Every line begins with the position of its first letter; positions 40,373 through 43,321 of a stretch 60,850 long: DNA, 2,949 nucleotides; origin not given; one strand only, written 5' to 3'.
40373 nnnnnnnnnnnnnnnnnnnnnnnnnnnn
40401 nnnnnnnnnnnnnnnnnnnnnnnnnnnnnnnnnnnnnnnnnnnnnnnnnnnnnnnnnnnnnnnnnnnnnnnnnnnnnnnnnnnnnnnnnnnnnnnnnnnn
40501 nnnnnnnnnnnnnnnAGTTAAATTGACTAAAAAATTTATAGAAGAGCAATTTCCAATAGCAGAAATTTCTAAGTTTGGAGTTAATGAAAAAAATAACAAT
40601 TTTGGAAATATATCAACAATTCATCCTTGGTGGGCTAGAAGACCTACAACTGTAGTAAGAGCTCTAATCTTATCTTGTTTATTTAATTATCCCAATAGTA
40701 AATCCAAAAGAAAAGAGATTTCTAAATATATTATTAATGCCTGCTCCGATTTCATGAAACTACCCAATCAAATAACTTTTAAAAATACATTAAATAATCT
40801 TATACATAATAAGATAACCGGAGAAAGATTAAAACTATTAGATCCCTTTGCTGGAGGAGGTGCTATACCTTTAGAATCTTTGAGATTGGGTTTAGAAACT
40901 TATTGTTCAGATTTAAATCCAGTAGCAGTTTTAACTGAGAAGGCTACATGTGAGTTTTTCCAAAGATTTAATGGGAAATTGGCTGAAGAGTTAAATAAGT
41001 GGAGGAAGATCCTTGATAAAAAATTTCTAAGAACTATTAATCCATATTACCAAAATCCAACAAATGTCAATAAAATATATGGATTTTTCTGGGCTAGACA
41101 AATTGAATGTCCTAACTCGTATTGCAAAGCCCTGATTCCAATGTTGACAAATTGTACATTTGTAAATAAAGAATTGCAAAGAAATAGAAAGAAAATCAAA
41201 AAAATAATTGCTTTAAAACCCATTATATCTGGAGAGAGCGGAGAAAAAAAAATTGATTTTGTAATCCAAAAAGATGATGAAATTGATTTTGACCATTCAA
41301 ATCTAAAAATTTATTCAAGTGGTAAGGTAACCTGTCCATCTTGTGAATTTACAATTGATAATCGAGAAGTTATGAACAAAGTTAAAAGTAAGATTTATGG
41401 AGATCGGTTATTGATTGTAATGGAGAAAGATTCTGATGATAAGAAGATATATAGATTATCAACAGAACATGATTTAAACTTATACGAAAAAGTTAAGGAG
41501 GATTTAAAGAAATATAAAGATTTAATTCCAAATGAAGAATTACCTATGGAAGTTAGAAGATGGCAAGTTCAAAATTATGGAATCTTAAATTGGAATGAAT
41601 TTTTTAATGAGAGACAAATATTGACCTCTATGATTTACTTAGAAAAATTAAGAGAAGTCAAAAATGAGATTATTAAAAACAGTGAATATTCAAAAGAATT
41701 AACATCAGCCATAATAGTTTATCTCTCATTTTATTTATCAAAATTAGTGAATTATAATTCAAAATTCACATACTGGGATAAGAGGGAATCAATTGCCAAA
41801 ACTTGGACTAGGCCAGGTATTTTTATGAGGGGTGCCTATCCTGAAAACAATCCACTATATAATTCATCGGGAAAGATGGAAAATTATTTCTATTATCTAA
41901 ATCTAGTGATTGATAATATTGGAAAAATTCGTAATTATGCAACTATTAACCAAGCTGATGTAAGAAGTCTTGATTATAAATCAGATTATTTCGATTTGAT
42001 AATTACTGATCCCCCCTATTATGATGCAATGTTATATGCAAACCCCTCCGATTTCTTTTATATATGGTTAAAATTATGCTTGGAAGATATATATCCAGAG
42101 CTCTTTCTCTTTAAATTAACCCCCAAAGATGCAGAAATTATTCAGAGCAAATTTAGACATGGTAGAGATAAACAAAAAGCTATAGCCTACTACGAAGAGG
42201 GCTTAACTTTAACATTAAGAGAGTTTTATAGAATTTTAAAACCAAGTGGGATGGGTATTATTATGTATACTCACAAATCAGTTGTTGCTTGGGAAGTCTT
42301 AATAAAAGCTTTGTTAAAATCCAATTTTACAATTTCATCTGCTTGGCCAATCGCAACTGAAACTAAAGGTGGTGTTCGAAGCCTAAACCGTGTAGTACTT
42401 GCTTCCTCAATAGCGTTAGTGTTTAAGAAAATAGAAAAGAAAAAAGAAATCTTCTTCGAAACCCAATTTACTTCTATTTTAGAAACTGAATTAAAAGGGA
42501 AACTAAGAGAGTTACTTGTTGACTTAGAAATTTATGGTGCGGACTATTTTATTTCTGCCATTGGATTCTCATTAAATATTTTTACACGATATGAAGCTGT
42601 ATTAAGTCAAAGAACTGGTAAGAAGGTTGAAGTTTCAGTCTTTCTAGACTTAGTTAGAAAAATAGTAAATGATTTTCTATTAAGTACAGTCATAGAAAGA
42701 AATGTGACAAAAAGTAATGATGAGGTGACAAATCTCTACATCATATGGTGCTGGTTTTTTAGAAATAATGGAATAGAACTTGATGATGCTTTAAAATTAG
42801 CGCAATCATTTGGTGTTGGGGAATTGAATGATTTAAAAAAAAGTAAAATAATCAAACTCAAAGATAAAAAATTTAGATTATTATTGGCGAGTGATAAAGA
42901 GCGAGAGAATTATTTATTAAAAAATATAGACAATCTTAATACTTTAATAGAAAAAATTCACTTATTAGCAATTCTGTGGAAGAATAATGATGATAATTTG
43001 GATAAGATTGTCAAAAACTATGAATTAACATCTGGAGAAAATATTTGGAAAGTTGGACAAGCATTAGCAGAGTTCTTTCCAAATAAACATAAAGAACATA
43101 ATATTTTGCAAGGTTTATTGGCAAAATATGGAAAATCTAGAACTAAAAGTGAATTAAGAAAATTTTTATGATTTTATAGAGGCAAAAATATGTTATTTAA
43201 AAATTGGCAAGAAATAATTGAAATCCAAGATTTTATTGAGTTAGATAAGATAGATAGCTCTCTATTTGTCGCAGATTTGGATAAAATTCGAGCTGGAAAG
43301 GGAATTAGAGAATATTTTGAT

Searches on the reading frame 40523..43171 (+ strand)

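Call 43: search_protein_families(library=pfam, proteins=[window:40523-43171:+], max_evalue=0.0001)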
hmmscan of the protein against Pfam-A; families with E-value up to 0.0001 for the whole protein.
window:40523-43171:+ (882 aa): 4 families
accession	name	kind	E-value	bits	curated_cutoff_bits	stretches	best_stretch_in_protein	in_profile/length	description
PF06634.17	DUF1156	-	3.8e-13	49.8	24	1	9-63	1-56/73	Protein of unknown function (DUF1156)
PF03602.21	Cons_hypoth95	-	8e-06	26.1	24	0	86-137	28-78/182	Conserved hypothetical protein 95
PF01555.25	N6_N4_Mtase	-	1.2e-05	25.9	26.7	0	491-640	2-110/221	DNA methylase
PF01170.24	UPF0020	-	1.9e-05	24.9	22.3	0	472-503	104-135/197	RMKL-like, methyltransferase domain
